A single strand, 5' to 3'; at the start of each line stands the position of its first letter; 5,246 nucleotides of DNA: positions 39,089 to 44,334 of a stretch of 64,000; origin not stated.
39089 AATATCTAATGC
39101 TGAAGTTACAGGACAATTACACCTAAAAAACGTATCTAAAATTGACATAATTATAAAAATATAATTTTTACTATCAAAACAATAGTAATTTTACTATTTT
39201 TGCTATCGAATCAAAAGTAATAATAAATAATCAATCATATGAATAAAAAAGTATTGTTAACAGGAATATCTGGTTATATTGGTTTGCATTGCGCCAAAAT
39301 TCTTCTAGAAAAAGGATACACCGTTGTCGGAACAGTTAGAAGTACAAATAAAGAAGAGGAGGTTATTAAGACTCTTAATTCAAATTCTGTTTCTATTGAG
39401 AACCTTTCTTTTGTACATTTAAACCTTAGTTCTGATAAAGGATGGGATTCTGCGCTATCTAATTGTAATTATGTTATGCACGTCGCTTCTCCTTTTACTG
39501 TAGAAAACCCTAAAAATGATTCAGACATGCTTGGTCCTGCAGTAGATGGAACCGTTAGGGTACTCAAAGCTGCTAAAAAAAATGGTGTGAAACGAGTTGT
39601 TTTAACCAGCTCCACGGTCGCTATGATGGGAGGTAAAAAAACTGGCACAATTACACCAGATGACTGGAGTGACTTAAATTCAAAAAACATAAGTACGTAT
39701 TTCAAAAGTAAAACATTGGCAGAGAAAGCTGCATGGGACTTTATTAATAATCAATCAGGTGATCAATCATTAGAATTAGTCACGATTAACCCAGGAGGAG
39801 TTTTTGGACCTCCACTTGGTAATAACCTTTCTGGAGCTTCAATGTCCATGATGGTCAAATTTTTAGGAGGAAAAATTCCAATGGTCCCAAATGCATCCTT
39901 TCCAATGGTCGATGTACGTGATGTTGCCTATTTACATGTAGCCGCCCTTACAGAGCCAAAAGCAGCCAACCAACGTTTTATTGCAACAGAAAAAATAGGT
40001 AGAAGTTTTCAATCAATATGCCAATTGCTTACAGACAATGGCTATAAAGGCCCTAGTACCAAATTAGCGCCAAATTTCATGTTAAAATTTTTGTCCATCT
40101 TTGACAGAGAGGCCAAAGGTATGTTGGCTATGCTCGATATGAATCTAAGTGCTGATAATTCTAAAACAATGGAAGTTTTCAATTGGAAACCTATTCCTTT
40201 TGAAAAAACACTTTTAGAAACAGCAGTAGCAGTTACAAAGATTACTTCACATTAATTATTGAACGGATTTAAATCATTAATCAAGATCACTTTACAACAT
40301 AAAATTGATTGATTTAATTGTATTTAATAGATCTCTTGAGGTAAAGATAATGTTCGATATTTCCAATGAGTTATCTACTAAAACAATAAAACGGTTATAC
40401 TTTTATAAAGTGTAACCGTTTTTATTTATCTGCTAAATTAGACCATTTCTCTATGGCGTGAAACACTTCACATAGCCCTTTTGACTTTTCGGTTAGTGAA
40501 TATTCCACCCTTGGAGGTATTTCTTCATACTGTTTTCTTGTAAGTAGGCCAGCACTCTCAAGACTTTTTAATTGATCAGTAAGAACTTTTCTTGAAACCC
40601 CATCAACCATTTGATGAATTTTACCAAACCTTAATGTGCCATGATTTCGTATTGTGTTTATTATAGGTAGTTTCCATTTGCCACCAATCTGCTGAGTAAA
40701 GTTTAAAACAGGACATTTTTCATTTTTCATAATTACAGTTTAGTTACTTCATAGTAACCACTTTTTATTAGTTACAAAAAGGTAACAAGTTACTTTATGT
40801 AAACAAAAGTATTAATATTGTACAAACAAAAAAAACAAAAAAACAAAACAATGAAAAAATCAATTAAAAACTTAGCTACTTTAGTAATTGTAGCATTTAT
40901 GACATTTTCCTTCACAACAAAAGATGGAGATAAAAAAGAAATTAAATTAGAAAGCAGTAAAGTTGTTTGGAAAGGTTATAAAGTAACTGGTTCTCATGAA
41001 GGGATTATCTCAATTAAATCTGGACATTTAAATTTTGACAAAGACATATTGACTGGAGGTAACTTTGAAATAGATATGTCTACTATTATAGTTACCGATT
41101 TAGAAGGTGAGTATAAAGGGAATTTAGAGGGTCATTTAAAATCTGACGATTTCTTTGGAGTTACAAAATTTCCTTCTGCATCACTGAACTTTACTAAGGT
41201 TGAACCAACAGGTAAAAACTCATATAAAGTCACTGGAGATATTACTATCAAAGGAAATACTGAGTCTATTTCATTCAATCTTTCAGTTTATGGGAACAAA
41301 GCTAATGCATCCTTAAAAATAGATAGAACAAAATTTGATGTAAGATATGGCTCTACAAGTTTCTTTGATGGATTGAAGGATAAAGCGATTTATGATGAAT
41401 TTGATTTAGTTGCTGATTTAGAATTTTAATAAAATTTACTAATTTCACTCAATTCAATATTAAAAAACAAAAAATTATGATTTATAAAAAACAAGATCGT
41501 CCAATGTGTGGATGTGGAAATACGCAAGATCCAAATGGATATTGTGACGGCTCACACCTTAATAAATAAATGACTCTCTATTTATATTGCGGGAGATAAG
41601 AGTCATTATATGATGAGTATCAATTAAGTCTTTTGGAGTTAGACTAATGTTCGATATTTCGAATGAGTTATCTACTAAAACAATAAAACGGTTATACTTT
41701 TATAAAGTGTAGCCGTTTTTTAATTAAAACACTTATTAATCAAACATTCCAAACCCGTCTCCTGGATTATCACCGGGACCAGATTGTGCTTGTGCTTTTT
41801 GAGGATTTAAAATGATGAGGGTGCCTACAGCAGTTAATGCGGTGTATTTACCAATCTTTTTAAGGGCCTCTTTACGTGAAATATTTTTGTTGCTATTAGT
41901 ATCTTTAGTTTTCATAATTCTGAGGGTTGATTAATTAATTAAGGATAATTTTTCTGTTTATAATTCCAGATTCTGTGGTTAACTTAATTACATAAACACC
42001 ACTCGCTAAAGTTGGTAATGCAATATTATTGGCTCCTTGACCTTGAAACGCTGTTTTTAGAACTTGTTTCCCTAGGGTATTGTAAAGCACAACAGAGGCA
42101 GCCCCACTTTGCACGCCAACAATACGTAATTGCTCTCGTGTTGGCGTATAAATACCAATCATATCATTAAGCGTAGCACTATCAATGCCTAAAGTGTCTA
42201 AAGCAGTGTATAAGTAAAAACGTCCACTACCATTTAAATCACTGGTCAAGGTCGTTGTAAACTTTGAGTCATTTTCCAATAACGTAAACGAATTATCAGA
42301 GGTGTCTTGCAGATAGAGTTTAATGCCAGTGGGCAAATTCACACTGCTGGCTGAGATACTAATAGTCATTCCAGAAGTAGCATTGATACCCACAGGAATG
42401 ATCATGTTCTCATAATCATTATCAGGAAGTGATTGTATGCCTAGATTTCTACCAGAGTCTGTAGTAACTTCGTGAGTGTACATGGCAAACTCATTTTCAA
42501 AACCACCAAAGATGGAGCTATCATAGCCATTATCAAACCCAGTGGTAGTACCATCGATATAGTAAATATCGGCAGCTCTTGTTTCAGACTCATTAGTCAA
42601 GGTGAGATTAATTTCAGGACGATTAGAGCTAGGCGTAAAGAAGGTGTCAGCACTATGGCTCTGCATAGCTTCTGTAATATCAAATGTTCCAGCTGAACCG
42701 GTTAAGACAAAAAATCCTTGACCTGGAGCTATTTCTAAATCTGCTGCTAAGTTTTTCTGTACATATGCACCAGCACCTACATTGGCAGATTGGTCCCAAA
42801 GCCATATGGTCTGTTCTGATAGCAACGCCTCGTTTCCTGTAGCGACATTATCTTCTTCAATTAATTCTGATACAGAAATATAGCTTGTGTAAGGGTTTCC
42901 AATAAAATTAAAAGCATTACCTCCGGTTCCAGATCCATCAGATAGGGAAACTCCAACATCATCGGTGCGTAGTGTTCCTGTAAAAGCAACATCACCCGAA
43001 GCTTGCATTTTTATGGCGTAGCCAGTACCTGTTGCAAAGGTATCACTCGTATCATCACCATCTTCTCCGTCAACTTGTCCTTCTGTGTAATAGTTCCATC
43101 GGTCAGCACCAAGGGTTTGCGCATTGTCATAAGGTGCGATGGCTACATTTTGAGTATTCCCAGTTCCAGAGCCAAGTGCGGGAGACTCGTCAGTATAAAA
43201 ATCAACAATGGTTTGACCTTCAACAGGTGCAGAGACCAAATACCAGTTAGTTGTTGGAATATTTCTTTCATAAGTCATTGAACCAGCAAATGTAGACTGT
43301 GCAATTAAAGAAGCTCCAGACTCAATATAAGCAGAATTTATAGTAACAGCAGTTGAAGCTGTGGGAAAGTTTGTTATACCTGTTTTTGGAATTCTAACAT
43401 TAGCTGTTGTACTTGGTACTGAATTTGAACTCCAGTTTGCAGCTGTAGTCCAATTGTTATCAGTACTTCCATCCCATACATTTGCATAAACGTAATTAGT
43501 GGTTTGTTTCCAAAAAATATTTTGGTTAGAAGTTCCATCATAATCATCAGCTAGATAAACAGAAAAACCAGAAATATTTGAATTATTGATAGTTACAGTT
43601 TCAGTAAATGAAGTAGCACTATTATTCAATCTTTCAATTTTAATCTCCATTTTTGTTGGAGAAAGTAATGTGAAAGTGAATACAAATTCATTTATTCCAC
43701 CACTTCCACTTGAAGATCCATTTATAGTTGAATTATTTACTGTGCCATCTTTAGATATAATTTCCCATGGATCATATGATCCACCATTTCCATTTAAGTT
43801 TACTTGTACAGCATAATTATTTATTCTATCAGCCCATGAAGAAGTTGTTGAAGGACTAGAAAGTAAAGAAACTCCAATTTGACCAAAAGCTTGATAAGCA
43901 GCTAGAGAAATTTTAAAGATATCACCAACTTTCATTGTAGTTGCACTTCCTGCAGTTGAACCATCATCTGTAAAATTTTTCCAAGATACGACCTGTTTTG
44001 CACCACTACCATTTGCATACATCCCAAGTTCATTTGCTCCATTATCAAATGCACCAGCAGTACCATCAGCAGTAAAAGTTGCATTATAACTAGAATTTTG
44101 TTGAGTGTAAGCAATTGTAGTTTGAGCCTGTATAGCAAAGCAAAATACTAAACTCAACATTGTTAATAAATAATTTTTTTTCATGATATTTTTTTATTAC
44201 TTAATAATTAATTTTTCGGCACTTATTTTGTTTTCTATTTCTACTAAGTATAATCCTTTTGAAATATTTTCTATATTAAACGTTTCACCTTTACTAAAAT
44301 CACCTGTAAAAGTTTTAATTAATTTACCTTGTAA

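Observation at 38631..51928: Initiator-tRNA-anchored mosaic of small gene modules, each closed by a copy of the tRNA 3' end/terminator repeat, with no integrase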

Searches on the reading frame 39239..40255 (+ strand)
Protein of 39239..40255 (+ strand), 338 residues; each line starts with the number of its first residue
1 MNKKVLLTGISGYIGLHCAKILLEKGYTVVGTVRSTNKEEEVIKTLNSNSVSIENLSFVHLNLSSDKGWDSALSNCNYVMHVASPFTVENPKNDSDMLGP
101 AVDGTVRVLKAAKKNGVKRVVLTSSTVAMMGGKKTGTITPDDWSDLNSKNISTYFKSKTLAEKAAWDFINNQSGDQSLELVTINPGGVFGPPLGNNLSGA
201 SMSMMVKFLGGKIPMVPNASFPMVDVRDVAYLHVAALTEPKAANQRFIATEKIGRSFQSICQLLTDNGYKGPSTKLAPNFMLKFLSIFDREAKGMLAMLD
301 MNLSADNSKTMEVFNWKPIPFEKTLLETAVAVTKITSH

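Call 12: search_protein_families(library=pfam, proteins=[window:39239-40255:+], max_evalue=0.01)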
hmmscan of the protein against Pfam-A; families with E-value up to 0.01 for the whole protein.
window:39239-40255:+ (338 aa): 9 families
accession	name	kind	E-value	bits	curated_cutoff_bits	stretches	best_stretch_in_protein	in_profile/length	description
PF01370.27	Epimerase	-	3.1e-25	89.4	20.9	1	5-244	1-232/240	NAD dependent epimerase/dehydratase family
PF01073.25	3Beta_HSD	-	3.7e-18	66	22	1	7-239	2-231/280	3-beta hydroxysteroid dehydrogenase/isomerase family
PF16363.11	GDP_Man_Dehyd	-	3.3e-15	56.8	27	1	6-164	1-163/332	GDP-mannose 4,6 dehydratase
PF13460.12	NAD_binding_10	-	1.1e-11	45.4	27.2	1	9-164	1-130/184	NAD(P)H-binding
PF07993.18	NAD_binding_4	-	1.9e-11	44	20.1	1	7-206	1-228/258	Male sterility protein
PF05368.20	NmrA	-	1.3e-09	38.5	27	1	1-124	1-106/298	NmrA-like family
PF00106.31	adh_short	-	8.7e-06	25.8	26.6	1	3-74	1-69/195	short chain dehydrogenase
PF08659.16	KR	-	5.1e-05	23.7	22.6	1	5-134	3-145/180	KR domain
PF02719.21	Polysacc_synt_2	-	0.00024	20.8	20.2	1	5-128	1-131/293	Polysaccharide biosynthesis protein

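Call 14: find_encoding_contigs(protein=window:39239-40255:+, flank=10000, max_places=10)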
Protein window:39239-40255:+ (338 aa): 8 contigs read that carry it; 7 places shown.
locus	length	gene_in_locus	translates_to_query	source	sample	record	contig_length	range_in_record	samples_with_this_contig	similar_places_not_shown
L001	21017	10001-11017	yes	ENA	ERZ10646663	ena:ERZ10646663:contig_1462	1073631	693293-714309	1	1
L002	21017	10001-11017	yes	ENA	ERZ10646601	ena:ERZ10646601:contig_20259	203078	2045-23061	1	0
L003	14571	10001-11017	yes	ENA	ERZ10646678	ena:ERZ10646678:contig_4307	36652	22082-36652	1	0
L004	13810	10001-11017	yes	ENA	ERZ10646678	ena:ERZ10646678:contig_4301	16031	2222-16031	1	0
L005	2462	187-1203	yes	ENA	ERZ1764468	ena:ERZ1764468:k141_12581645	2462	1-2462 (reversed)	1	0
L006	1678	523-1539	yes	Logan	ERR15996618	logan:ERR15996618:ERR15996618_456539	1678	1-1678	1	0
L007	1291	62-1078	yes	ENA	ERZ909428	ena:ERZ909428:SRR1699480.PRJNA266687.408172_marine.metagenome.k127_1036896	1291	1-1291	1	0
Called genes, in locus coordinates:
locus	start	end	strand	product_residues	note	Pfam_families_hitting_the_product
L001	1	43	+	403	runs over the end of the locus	-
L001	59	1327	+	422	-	-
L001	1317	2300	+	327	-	PF13439:Glyco_transf_4, PF00534:Glycos_transf_1, PF13692:Glyco_trans_1_4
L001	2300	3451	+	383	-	PF00534:Glycos_transf_1, PF13692:Glyco_trans_1_4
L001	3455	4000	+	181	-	PF00132:Hexapep (faint), PF14602:Hexapep_2 (faint), PF25087:GMPPB_C (faint)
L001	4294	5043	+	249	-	PF00535:Glycos_transf_2, PF10111:Glyco_tranf_2_2 (weak)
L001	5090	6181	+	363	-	PF00953:Glycos_transf_4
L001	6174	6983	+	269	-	PF02563:Poly_export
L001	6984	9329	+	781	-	PF13614:AAA_31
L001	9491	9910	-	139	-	PF01638:HxlR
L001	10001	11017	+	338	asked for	PF00106:adh_short (faint), PF01073:3Beta_HSD, PF01370:Epimerase, PF05368:NmrA (weak), PF07993:NAD_binding_4, PF13460:NAD_binding_10, PF16363:GDP_Man_Dehyd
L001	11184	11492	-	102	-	PF01638:HxlR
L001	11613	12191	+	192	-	PF04264:YceI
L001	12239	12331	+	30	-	-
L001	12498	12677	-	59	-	-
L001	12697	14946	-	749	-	PF18962:Por_Secre_tail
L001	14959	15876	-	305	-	PF18962:Por_Secre_tail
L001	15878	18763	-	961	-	PF00128:Alpha-amylase, PF18962:Por_Secre_tail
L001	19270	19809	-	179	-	-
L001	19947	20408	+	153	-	-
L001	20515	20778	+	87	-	-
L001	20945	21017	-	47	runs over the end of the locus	-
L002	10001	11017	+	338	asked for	PF00106:adh_short (faint), PF01073:3Beta_HSD, PF01370:Epimerase, PF05368:NmrA (weak), PF07993:NAD_binding_4, PF13460:NAD_binding_10, PF16363:GDP_Man_Dehyd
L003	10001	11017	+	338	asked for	PF00106:adh_short (faint), PF01073:3Beta_HSD, PF01370:Epimerase, PF05368:NmrA (weak), PF07993:NAD_binding_4, PF13460:NAD_binding_10, PF16363:GDP_Man_Dehyd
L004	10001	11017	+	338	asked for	PF00106:adh_short (faint), PF01073:3Beta_HSD, PF01370:Epimerase, PF05368:NmrA (weak), PF07993:NAD_binding_4, PF13460:NAD_binding_10, PF16363:GDP_Man_Dehyd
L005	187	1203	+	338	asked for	PF00106:adh_short (faint), PF01073:3Beta_HSD, PF01370:Epimerase, PF05368:NmrA (weak), PF07993:NAD_binding_4, PF13460:NAD_binding_10, PF16363:GDP_Man_Dehyd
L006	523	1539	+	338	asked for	PF00106:adh_short (faint), PF01073:3Beta_HSD, PF01370:Epimerase, PF05368:NmrA (weak), PF07993:NAD_binding_4, PF13460:NAD_binding_10, PF16363:GDP_Man_Dehyd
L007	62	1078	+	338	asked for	PF00106:adh_short (faint), PF01073:3Beta_HSD, PF01370:Epimerase, PF05368:NmrA (weak), PF07993:NAD_binding_4, PF13460:NAD_binding_10, PF16363:GDP_Man_Dehyd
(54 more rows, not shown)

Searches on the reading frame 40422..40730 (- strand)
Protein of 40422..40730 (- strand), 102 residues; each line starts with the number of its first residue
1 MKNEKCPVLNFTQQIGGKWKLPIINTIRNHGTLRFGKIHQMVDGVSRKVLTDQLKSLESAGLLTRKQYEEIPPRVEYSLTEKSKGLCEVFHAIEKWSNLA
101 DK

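Call 12: search_protein_families(library=pfam, proteins=[window:40422-40730:-], max_evalue=0.01)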
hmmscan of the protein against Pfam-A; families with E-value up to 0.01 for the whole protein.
window:40422-40730:- (102 aa): 3 families
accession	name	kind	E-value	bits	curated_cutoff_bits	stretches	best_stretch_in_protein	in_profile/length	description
PF01638.23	HxlR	-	9.9e-24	83.5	20.8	1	15-98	2-84/91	HxlR-like helix-turn-helix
PF01047.28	MarR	-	0.00018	21.8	24.6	1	23-67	8-51/59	MarR family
PF13463.12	HTH_27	-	0.0058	17.3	22.2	1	23-82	8-67/68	Winged helix DNA-binding domain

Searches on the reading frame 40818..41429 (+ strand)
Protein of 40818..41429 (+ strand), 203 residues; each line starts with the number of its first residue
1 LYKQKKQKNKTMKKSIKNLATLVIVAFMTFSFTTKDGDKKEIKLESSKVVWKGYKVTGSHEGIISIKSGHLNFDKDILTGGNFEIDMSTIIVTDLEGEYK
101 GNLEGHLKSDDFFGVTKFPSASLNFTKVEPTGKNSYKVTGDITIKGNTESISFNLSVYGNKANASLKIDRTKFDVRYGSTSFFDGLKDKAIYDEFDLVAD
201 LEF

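Call 12: search_protein_families(library=pfam, proteins=[window:40818-41429:+], max_evalue=0.01)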
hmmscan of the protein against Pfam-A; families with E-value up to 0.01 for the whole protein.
window:40818-41429:+ (203 aa): 1 family
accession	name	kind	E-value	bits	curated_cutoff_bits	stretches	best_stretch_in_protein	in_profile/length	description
PF04264.18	YceI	-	4.4e-23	82.7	23.7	1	45-203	6-150/150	YceI-like domain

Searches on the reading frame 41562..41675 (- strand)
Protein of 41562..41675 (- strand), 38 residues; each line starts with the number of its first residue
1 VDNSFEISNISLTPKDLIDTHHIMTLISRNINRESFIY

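Call 48: search_protein_representatives(alignment_id=A4)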
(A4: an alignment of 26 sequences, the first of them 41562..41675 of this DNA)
Query: 26 sequences, 40 profile positions. Proteins with E-value up to 0.001 (for the whole library): 125; up to 1e-10: 53; up to 1e-30: 0. The best 125 are listed.
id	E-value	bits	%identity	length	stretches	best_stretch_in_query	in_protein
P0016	1.3e-18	82.2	-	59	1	3-38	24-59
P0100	1.7e-17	78.6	-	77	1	1-38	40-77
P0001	2.5e-17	78.1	-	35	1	7-38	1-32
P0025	3.9e-17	77.4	-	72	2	2-39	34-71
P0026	4.7e-17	77.2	-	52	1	8-38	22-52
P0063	5.0e-17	77.1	-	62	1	4-37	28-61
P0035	5.2e-17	77.0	-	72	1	5-38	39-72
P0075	6.9e-17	76.6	-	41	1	1-39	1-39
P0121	2.0e-16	75.2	-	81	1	5-38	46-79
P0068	2.3e-16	75.0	-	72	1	6-38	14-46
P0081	4.3e-16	74.1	-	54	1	2-39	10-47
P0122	1.2e-15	72.7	-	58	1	5-38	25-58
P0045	1.5e-15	72.4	-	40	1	3-39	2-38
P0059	2.1e-15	71.9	-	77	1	6-37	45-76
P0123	2.6e-15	71.6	-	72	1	3-38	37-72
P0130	3.2e-13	64.9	-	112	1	8-39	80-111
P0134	2.5e-12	62.1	-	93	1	6-39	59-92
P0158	1.1e-09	53.6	-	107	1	4-33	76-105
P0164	2.2e-09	52.7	-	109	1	6-38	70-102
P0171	4.0e-08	48.6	-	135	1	2-38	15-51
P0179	1.6e-07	46.6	-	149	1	8-37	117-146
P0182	4.4e-07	45.3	-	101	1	8-36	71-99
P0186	6.5e-07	44.7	-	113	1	8-38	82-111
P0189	8.8e-07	44.3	-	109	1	7-36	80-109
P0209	1.6e-04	37.1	-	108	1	12-38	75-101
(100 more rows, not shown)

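Call 51: search_protein_families(library=pfam, proteins=[P0189, P0158, P0164, P0182, P0186, P0130, P0209, P0179, P0134, P0171], max_evalue=1)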
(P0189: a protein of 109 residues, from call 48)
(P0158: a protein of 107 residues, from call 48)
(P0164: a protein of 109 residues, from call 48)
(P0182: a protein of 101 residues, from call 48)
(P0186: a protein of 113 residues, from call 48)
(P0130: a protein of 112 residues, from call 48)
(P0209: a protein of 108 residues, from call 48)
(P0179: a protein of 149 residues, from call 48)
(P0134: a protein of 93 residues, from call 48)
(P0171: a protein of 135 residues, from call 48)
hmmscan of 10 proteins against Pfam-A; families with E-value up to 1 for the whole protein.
P0189 (109 aa): 1 family
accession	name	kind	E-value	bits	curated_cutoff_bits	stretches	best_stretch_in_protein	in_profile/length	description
PF06209.18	COBRA1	-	0.11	11.9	22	1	2-83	18-100/348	Cofactor of BRCA1 (COBRA1)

P0158 (107 aa): 1 family
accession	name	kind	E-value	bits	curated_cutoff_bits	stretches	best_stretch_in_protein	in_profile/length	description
PF23606.1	HEAT_ULK4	-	0.047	13.6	27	1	13-82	97-169/201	Serine/threonine-protein kinase ULK4-like, HEAT repeats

P0164 (109 aa): 0 families

P0182 (101 aa): 0 families

P0186 (113 aa): 0 families

P0130 (112 aa): 1 family
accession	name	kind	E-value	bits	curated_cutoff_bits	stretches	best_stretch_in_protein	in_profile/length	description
PF13102.12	Phage_int_SAM_5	-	4.2e-06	27.5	22.3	1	2-61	38-96/98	Phage integrase SAM-like domain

P0209 (108 aa): 3 families
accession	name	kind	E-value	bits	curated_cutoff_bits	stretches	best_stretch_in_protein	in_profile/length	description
PF11083.13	Relaxase_C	-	0.0091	16.7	30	1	13-100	22-106/125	C-terminal helical hairpin domain from relaxase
PF19111.5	DUF5798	-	0.15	12.7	27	1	12-49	18-54/89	Family of unknown function (DUF5798)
PF09785.14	Prp31_C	-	0.17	13.3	25.2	1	3-90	40-119/123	Prp31 C terminal domain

P0179 (149 aa): 0 families

P0134 (93 aa): 0 families

P0171 (135 aa): 0 families

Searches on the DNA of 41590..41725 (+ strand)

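Call 83: search_dna_similar(query=window:41590-41725:+, collection=plasmids, mode=distant, max_rows=10)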
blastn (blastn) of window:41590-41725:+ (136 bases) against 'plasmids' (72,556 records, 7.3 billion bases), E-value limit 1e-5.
No match.

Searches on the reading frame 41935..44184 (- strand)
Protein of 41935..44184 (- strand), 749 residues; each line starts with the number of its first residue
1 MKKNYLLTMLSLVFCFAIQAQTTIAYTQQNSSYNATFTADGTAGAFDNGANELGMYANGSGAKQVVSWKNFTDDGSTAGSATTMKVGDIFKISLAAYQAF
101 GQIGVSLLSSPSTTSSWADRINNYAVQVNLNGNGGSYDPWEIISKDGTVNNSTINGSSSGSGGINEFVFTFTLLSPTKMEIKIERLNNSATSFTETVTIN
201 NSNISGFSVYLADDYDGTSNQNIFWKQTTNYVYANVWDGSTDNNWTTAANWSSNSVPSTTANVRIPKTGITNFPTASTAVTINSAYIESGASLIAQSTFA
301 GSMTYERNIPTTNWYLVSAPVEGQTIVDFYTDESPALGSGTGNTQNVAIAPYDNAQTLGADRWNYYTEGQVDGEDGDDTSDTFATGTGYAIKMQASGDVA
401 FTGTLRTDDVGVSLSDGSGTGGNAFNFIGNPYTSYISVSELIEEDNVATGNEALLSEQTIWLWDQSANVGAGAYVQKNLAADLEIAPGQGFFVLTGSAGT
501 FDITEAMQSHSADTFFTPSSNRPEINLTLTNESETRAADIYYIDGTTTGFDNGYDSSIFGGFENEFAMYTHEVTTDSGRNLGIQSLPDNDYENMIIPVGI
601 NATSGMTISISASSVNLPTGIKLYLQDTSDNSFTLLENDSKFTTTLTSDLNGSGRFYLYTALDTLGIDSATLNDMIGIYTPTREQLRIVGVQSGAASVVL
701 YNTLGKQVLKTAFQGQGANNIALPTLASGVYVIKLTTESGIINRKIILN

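Call 12: search_protein_families(library=pfam, proteins=[window:41935-44184:-], max_evalue=0.01)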
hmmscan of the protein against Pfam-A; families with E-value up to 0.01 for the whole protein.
window:41935-44184:- (749 aa): 1 family
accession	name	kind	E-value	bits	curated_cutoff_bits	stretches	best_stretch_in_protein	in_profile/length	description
PF18962.6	Por_Secre_tail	-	6.7e-07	30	27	1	681-747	5-74/75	Secretion system C-terminal sorting domain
